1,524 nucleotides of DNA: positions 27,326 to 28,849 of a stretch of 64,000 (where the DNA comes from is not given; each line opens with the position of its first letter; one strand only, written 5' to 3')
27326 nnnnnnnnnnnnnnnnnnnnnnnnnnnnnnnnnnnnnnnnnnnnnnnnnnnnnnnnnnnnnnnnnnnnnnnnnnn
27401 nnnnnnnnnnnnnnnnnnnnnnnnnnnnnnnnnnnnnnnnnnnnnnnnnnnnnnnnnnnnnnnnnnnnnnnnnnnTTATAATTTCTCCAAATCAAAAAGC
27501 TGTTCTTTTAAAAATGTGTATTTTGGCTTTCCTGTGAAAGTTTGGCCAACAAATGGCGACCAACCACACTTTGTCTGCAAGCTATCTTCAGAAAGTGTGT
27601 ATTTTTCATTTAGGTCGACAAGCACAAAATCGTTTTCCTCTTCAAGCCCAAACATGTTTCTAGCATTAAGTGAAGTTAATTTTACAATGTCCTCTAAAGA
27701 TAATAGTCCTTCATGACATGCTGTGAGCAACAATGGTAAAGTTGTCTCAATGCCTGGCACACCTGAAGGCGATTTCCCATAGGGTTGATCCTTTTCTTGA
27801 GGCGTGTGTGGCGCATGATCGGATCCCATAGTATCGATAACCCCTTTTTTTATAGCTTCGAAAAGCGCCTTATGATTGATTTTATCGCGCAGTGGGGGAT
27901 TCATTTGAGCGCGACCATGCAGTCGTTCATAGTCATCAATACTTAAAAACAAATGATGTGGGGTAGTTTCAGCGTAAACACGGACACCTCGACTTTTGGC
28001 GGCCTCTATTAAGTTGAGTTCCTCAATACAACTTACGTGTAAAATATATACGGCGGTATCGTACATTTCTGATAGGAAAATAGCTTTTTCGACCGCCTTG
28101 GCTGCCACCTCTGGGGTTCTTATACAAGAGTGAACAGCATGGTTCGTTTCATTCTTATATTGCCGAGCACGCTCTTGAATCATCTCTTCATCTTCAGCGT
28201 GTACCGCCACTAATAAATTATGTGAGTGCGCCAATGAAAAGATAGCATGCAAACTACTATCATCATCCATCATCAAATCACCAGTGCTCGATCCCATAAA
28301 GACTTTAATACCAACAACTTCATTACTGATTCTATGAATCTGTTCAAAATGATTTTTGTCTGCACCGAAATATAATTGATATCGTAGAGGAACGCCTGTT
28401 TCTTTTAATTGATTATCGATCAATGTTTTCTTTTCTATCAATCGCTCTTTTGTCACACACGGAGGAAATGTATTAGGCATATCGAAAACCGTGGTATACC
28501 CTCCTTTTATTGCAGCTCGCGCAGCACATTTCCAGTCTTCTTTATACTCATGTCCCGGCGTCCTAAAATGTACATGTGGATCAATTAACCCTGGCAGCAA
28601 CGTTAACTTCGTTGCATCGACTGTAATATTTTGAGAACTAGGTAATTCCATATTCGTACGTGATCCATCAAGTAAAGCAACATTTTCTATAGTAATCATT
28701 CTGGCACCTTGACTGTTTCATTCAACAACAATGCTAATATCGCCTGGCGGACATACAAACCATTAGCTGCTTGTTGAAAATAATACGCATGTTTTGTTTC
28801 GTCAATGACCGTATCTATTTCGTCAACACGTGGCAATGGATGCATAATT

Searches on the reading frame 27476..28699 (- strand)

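Call 61: search_protein_families(library=pfam, proteins=[window:27476-28699:-], max_evalue=0.0001)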
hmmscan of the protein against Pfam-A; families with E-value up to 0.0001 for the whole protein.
window:27476-28699:- (407 aa): 2 families
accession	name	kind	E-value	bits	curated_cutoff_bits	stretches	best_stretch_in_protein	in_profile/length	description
PF01979.26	Amidohydro_1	-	1e-19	71.4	25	1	33-397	1-340/345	Amidohydrolase family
PF07969.17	Amidohydro_3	-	1.6e-08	34.9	29.7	0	26-70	2-46/472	Amidohydrolase family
